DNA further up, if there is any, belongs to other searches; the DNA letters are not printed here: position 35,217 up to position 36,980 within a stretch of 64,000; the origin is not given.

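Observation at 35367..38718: Three-component biotin carboxylase whose OadA/PycB-like carboxyltransferase lacks the biotinyl domain and two canonical metal-site residues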

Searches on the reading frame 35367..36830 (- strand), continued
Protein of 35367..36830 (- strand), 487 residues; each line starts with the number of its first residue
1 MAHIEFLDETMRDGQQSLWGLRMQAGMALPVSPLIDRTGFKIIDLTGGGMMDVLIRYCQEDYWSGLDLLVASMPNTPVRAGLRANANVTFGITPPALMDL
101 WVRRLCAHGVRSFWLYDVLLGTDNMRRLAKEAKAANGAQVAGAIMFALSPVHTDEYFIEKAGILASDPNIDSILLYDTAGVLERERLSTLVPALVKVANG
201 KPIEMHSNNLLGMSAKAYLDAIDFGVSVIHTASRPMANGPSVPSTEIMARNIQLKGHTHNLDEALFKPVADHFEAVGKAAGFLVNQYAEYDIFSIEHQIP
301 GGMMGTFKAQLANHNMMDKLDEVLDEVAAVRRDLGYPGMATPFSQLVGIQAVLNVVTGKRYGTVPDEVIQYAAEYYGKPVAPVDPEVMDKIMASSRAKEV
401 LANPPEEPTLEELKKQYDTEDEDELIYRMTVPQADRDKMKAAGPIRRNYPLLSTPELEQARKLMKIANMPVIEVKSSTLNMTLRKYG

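Call 28: list_cluster_members(proteins=[P0121, P0122, P0123, P0124, P0125, P0126, P0130, P0132, P0150, P0161])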
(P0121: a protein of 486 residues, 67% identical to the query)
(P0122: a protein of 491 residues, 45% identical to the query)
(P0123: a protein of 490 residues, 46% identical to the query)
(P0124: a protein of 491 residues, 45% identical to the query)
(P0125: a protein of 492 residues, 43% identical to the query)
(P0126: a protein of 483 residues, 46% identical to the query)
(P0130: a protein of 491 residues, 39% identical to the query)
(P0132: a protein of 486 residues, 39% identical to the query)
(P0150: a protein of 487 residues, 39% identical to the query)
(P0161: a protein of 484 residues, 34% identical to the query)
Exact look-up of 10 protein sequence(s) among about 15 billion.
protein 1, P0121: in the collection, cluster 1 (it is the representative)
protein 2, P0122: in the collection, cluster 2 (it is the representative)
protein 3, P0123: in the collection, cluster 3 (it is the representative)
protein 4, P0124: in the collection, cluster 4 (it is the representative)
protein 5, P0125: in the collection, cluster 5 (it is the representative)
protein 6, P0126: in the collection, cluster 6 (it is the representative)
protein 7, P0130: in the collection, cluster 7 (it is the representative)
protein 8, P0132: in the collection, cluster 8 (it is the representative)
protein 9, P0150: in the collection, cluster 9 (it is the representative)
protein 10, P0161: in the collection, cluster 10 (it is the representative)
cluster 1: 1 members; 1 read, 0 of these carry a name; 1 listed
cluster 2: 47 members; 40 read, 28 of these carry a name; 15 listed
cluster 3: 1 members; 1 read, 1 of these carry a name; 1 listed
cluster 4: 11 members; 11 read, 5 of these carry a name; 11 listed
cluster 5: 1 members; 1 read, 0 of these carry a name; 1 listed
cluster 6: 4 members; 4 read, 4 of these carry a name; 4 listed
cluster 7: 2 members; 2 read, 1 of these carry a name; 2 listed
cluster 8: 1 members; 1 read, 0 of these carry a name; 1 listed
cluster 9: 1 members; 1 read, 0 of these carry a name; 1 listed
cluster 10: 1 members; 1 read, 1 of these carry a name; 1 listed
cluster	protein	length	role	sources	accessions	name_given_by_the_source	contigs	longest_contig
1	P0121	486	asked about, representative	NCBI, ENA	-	-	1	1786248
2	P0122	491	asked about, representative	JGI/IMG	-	oxaloacetate decarboxylase alpha subunit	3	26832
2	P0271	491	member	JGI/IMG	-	oxaloacetate decarboxylase alpha subunit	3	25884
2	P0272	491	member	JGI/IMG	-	oxaloacetate decarboxylase alpha subunit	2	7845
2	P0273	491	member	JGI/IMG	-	oxaloacetate decarboxylase alpha subunit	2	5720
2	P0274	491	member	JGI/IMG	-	oxaloacetate decarboxylase alpha subunit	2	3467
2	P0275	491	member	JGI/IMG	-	oxaloacetate decarboxylase alpha subunit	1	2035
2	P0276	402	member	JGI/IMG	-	oxaloacetate decarboxylase alpha subunit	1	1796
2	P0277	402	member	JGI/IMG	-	oxaloacetate decarboxylase alpha subunit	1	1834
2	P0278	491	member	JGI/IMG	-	oxaloacetate decarboxylase alpha subunit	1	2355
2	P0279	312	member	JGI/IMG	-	oxaloacetate decarboxylase (Na+ extruding) subunit alpha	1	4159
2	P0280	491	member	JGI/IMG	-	oxaloacetate decarboxylase alpha subunit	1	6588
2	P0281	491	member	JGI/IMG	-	oxaloacetate decarboxylase alpha subunit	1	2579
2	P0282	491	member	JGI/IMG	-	oxaloacetate decarboxylase alpha subunit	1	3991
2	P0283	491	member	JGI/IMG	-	oxaloacetate decarboxylase (Na+ extruding) subunit alpha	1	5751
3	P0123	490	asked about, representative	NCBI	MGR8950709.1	MAG: carboxyltransferase [Gammaproteobacteria bacterium]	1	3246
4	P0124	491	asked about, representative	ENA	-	-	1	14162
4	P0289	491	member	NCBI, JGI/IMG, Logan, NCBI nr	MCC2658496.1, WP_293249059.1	MAG: cfiA [Panacagrimonas sp.] | oxaloacetate decarboxylase alpha subunit | hypothetical protein [Panacagrimonas sp.]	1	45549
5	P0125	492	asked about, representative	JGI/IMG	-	-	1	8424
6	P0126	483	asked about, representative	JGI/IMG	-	oxaloacetate decarboxylase (Na+ extruding) subunit alpha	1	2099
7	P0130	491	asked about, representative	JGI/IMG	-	-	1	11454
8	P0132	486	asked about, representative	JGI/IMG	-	-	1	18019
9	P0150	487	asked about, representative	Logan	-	-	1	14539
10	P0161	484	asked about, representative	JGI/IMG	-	oxaloacetate decarboxylase (Na+ extruding) subunit alpha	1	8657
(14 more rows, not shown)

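Call 29: find_encoding_contigs(protein=P0289, flank=8000, max_places=1)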
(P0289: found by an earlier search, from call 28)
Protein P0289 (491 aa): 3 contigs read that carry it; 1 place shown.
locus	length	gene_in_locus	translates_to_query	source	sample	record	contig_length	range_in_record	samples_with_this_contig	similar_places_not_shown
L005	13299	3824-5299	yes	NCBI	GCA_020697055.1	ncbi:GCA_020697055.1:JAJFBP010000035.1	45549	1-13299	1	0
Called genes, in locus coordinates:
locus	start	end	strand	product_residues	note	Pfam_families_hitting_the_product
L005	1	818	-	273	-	PF00165:HTH_AraC (weak), PF12833:HTH_18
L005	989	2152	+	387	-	-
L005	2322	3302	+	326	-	PF01636:APH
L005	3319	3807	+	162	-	PF00364:Biotin_lipoyl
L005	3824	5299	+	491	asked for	PF00682:HMGL-like, PF02436:PYC_OADA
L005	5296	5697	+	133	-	PF01796:OB_ChsH2_C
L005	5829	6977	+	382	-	PF00108:Thiolase_N, PF00109:ketoacyl-synt (weak), PF08545:ACP_syn_III (faint), PF22691:Thiolase_C_1, PF02803:Thiolase_C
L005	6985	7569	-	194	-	-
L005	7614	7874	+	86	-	-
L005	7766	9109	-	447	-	PF03349:Toluene_X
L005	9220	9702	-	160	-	PF03061:4HBT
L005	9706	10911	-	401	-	PF00108:Thiolase_N, PF02803:Thiolase_C (weak), PF22691:Thiolase_C_1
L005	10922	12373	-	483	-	PF08541:ACP_syn_III_C, PF12172:zf-ChsH2 (weak)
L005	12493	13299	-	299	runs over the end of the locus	PF13622:4HBT_3, PF20789:4HBT_3C, PF02551:Acyl_CoA_thio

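Call 30: find_encoding_contigs(protein=P0121, flank=10000, max_places=1)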
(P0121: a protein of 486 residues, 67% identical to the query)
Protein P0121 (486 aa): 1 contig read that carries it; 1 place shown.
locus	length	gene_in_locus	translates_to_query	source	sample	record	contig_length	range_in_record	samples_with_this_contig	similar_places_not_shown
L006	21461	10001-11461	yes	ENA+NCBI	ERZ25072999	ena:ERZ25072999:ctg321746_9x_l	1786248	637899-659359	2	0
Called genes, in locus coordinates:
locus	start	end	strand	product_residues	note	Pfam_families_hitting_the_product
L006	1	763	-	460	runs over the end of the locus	PF13458:Peripla_BP_6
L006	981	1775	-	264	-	PF01975:SurE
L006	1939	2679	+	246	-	PF00391:PEP-utilizers (weak)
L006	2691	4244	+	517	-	-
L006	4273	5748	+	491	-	PF00501:AMP-binding, PF13193:AMP-binding_C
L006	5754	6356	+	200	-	-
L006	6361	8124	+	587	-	PF01326:PPDK_N, PF00391:PEP-utilizers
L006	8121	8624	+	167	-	PF00364:Biotin_lipoyl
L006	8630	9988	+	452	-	PF00289:Biotin_carb_N, PF02222:ATP-grasp, PF02786:CPSase_L_D2, PF07478:Dala_Dala_lig_C (weak), PF02785:Biotin_carb_C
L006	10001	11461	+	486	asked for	PF00682:HMGL-like (faint), PF02436:PYC_OADA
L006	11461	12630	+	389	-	PF00108:Thiolase_N, PF02803:Thiolase_C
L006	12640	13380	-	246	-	PF00106:adh_short, PF08659:KR, PF13561:adh_short_C2, PF23441:SDR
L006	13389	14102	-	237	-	PF00392:GntR, PF07729:FCD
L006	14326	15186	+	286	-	PF02737:3HCDH_N, PF03446:NAD_binding_2, PF03721:UDPG_MGDP_dh_N (weak), PF00725:3HCDH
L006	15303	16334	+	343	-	PF08240:ADH_N, PF16912:Glu_dehyd_C, PF00107:ADH_zinc_N, PF13602:ADH_zinc_N_2 (weak)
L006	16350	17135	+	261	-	PF00106:adh_short, PF13561:adh_short_C2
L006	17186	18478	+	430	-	PF02771:Acyl-CoA_dh_N, PF02770:Acyl-CoA_dh_M, PF00441:Acyl-CoA_dh_1, PF08028:Acyl-CoA_dh_2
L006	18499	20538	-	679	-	PF13671:AAA_33 (faint), PF01695:IstB_IS21 (faint), PF05496:RuvB_N (faint), PF06068:TIP49 (faint), PF00004:AAA, PF13191:AAA_16 (weak), PF00004:AAA, PF07728:AAA_5, +11 more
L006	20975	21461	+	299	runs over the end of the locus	PF01963:TraB_PrgY_gumN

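Call 31: search_dna_similar(query=window:35367-36830:-, collection=plasmids, mode=protein, max_rows=40, max_evalue=1e-30)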
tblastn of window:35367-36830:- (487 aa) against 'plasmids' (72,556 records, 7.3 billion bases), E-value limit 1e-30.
Records with a match: 33; places in all: 36; records where one place covers at least 80% of the query: 24.
Best place of each record, by identity: 60-80% 1; <60% 32.
By first word of the organism name: Rhodococcus 4; Klebsiella 4; Novosphingobium 3; Caballeronia 2; Sphingobium 2; Sulfitobacter 2; Burkholderia 1; Rhizobium 1; Pseudomonas 1; Cnuibacter 1; and 12 more.
By predicted mobility (MOB-suite, as given by PLSDB): non-mobilizable 19; mobilizable 10; conjugative 4.
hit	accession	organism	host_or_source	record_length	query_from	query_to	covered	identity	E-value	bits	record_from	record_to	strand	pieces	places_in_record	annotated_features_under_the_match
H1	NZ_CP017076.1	Novosphingobium resinovorum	single cell,soil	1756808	1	485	100%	64.8%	0e+0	658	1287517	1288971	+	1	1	none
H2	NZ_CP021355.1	Rhodococcus oxybenzonivorans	river sediment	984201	4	483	99%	45.1%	2e-119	392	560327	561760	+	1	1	carboxyltransferase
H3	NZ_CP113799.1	Rhodococcus pyridinivorans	sediment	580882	4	483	99%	44.6%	3e-120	395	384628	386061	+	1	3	carboxyltransferase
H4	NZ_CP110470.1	Rhodococcus opacus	cell culture,Soil contaminated by oil ...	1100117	1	446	92%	45.4%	5e-116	382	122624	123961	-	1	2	record has no annotation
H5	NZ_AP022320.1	Burkholderia sp. THE68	Togo hemipterus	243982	4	449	92%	39.9%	1e-97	330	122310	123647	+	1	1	pyruvate carboxylase subunit B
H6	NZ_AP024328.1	Caballeronia sp. NK8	-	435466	4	449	92%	39.9%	1e-97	330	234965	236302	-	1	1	pyruvate carboxylase subunit B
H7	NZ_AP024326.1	Caballeronia sp. NK8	-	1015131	4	449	92%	39.9%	1e-97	330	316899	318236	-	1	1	record has no annotation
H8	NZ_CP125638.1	Rhizobium leguminosarum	Phaseolus vulgaris,Pure culture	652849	1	485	100%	36.1%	6e-87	298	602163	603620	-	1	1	hypothetical protein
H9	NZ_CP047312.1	Pseudomonas putida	whole organism,soil sample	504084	1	465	95%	36.9%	4e-87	299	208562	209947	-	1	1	biotin carboxyl carrier protein | biotin carboxylase N-terminal domain-containing protein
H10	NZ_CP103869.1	Novosphingobium humi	pure culture,soil biofilm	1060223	1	483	99%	34.9%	1e-72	257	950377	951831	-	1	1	none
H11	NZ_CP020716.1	Cnuibacter physcomitrellae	Physcomitrium patens,single cell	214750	4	485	99%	34.4%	5e-79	276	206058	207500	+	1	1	pyruvate carboxylase subunit B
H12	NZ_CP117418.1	Novosphingobium humi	Single cell,Soil from military shooting ...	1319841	1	483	99%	34.3%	1e-71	254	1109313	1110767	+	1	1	none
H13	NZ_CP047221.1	Sphingobium yanoikuyae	cell culture,sludge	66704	1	483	99%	33.4%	2e-70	251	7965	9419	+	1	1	biotin carboxyl carrier protein | biotin carboxylase N-terminal domain-containing protein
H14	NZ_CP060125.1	Sphingobium yanoikuyae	Cell culture,soil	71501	1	483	99%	33.4%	2e-70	251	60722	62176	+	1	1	biotin carboxyl carrier protein | biotin carboxylase N-terminal domain-containing protein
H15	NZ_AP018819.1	Sphingomonas bisphenolicum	-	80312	1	483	99%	33.4%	2e-70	251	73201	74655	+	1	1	biotin carboxyl carrier protein | biotin carboxylase N-terminal domain-containing protein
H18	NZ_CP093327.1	Arthrobacter sulfonylureivorans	whole organism,grassland soil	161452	4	442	90%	34.2%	1e-70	251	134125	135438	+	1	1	pyruvate carboxylase subunit B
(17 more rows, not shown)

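Call 32: get_annotated_region(hit=H1, flank=9000)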
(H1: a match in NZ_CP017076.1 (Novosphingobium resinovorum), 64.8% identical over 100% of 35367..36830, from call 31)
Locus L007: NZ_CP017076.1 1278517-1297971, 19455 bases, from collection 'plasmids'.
description: Novosphingobium resinovorum strain SA1 plasmid pSA1
organism: Novosphingobium resinovorum (NCBI taxid 158500)
taxonomy: Bacteria; Pseudomonadota; Alphaproteobacteria; Sphingomonadales; Sphingomonadaceae; Novosphingobium; Novosphingobium resinovorum
host: -; source: single cell,soil; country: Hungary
typing (MOB-suite, as given by PLSDB): conjugative; relaxase MOBP; mating-pair formation MPF_T
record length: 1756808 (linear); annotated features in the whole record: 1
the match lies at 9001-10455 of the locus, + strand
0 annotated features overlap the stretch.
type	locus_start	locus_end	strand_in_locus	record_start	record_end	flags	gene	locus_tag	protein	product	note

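Call 33: get_annotated_region(hit=H2, flank=9000)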
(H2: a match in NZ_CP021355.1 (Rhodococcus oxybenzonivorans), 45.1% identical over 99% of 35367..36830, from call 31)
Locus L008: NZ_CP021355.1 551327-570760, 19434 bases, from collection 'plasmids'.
description: Rhodococcus oxybenzonivorans strain S2-17 plasmid pRB98, complete sequence
organism: Rhodococcus oxybenzonivorans (NCBI taxid 1990687)
taxonomy: Bacteria; Actinomycetota; Actinomycetes; Mycobacteriales; Nocardiaceae; Rhodococcus; Rhodococcus oxybenzonivorans
host: -; source: river sediment; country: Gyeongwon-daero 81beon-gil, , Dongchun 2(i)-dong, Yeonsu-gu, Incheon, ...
typing (MOB-suite, as given by PLSDB): mobilizable; relaxase MOBP
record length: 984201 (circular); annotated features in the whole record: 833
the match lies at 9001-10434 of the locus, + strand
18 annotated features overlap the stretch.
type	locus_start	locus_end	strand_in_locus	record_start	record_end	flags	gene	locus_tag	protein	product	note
CDS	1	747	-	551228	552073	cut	-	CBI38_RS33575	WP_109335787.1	helix-turn-helix transcriptional regulator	GO:0006355 - regulation of DNA-templated transcription [Evidence IEA]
CDS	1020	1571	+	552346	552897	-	-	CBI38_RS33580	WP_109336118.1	PEP-utilizing enzyme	GO:0016310 - phosphorylation [Evidence IEA]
CDS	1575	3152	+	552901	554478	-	-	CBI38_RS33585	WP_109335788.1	hypothetical protein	-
CDS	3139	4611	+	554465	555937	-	-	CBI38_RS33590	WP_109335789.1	AMP-binding protein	-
CDS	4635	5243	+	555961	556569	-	-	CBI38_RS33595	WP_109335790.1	hypothetical protein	-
CDS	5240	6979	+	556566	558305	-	-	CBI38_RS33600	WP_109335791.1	pyruvate, phosphate dikinase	-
CDS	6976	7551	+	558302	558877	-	-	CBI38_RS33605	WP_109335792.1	biotin/lipoyl-containing protein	-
CDS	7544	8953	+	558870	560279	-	-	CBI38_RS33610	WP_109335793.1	acetyl-CoA carboxylase biotin carboxylase subunit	-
CDS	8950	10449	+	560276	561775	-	-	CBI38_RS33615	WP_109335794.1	carboxyltransferase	-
CDS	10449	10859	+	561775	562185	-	-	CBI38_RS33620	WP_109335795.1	OB-fold domain-containing protein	-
CDS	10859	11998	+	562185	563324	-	-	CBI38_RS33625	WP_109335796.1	thiolase family protein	-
CDS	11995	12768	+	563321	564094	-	-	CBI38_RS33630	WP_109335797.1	tyrosine-protein phosphatase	GO:0006470 - protein dephosphorylation [Evidence IEA]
CDS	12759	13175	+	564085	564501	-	-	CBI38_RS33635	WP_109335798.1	SRPBCC family protein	-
CDS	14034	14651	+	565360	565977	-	-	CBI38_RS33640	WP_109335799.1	TetR/AcrR family transcriptional regulator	-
CDS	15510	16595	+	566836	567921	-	-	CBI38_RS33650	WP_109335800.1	phosphotransferase family protein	-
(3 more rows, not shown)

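Call 38: get_annotated_region(hit=H18, flank=8000)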
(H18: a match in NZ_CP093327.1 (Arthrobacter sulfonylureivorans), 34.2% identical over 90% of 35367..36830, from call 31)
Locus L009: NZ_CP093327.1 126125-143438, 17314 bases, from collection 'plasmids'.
description: Arthrobacter sulfonylureivorans strain S4-C24 plasmid p1, complete sequence
organism: Arthrobacter sulfonylureivorans (NCBI taxid 2486855)
taxonomy: Bacteria; Actinomycetota; Actinomycetes; Micrococcales; Micrococcaceae; Arthrobacter; Arthrobacter sulfonylureivorans
host: -; source: whole organism,grassland soil; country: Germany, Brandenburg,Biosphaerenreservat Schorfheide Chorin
typing (MOB-suite, as given by PLSDB): conjugative; relaxase MOBP; mating-pair formation MPF_T
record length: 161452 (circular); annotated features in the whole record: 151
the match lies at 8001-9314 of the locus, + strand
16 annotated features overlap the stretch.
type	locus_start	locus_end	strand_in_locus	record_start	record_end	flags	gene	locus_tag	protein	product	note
CDS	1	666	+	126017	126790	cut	-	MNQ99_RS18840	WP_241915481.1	IclR family transcriptional regulator C-terminal domain-containing protein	-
CDS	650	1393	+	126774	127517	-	-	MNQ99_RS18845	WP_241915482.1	SDR family NAD(P)-dependent oxidoreductase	-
CDS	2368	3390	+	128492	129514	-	-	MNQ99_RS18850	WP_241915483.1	NADPH:quinone reductase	-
CDS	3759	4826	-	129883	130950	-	-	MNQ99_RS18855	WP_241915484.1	M20/M25/M40 family metallo-hydrolase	-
CDS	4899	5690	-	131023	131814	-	-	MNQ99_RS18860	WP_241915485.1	SDR family oxidoreductase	-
CDS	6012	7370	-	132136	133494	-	-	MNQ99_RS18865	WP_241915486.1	MFS transporter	GO:0055085 - transmembrane transport [Evidence IEA]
CDS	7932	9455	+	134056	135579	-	-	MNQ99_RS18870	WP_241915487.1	pyruvate carboxylase subunit B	-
CDS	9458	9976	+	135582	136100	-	accB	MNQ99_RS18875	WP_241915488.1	acetyl-CoA carboxylase biotin carboxyl carrier protein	GO:0006633 - fatty acid biosynthetic process [Evidence IEA]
CDS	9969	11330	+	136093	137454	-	accC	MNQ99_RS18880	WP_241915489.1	acetyl-CoA carboxylase biotin carboxylase subunit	GO:0006633 - fatty acid biosynthetic process [Evidence IEA]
CDS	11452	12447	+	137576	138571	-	-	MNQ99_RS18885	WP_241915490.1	LacI family DNA-binding transcriptional regulator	GO:0006351 - DNA-templated transcription [Evidence IEA]; GO:0045892 - negative regulation of DNA-templated ...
CDS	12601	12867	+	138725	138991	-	-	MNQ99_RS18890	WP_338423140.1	hypothetical protein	-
CDS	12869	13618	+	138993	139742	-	-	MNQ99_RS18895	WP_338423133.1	ABC transporter ATP-binding protein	-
CDS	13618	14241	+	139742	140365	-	-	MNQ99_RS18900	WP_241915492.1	energy-coupling factor transporter transmembrane component T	GO:0055085 - transmembrane transport [Evidence IEA]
CDS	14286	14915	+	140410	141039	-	-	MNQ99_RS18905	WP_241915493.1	biotin transporter BioY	-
CDS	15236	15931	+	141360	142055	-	-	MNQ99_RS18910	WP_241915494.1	maleylpyruvate isomerase family mycothiol-dependent enzyme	-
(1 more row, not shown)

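Call 39: get_annotated_region(hit=H13, flank=8000)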
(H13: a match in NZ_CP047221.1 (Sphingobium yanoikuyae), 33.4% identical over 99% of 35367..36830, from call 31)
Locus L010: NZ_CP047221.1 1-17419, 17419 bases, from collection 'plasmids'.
description: Sphingobium yanoikuyae strain YC-JY1 plasmid unnamed2, complete sequence
organism: Sphingobium yanoikuyae (NCBI taxid 13690)
taxonomy: Bacteria; Pseudomonadota; Alphaproteobacteria; Sphingomonadales; Sphingomonadaceae; Sphingobium; Sphingobium yanoikuyae
host: -; source: cell culture,sludge; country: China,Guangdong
typing (MOB-suite, as given by PLSDB): mobilizable; relaxase MOBP
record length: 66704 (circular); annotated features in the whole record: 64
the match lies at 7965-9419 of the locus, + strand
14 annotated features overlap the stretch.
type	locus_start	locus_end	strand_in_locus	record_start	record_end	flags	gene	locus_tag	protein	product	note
CDS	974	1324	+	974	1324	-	-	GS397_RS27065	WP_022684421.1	hypothetical protein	-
CDS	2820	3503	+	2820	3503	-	-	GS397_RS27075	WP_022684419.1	nuclear transport factor 2 family protein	-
CDS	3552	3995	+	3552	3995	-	-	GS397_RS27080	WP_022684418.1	thioesterase family protein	-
CDS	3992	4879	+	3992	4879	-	-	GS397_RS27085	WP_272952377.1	3-keto-5-aminohexanoate cleavage protein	-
CDS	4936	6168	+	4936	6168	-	-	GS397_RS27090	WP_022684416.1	Tm-1-like ATP-binding domain-containing protein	-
CDS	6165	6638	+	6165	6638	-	-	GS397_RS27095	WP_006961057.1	acetyl-CoA carboxylase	GO:0006633 - fatty acid biosynthetic process [Evidence IEA]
CDS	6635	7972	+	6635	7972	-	-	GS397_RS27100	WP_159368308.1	biotin carboxylase N-terminal domain-containing protein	-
CDS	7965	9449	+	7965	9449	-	-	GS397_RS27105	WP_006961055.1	biotin carboxyl carrier protein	-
CDS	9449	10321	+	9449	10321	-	-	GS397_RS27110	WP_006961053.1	HAD hydrolase-like protein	-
CDS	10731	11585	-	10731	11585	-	-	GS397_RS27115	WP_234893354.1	transposase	GO:0006313 - DNA transposition [Evidence IEA]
CDS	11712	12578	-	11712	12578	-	-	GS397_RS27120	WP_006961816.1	recombinase family protein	GO:0006310 - DNA recombination [Evidence IEA]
CDS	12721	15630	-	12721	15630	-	-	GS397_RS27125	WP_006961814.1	Tn3 family transposase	-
CDS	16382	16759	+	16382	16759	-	-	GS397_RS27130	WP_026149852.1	helix-turn-helix domain-containing protein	-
CDS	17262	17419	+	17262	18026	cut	-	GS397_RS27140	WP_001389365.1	IS6-like element IS6100 family transposase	GO:0006313 - DNA transposition [Evidence IEA]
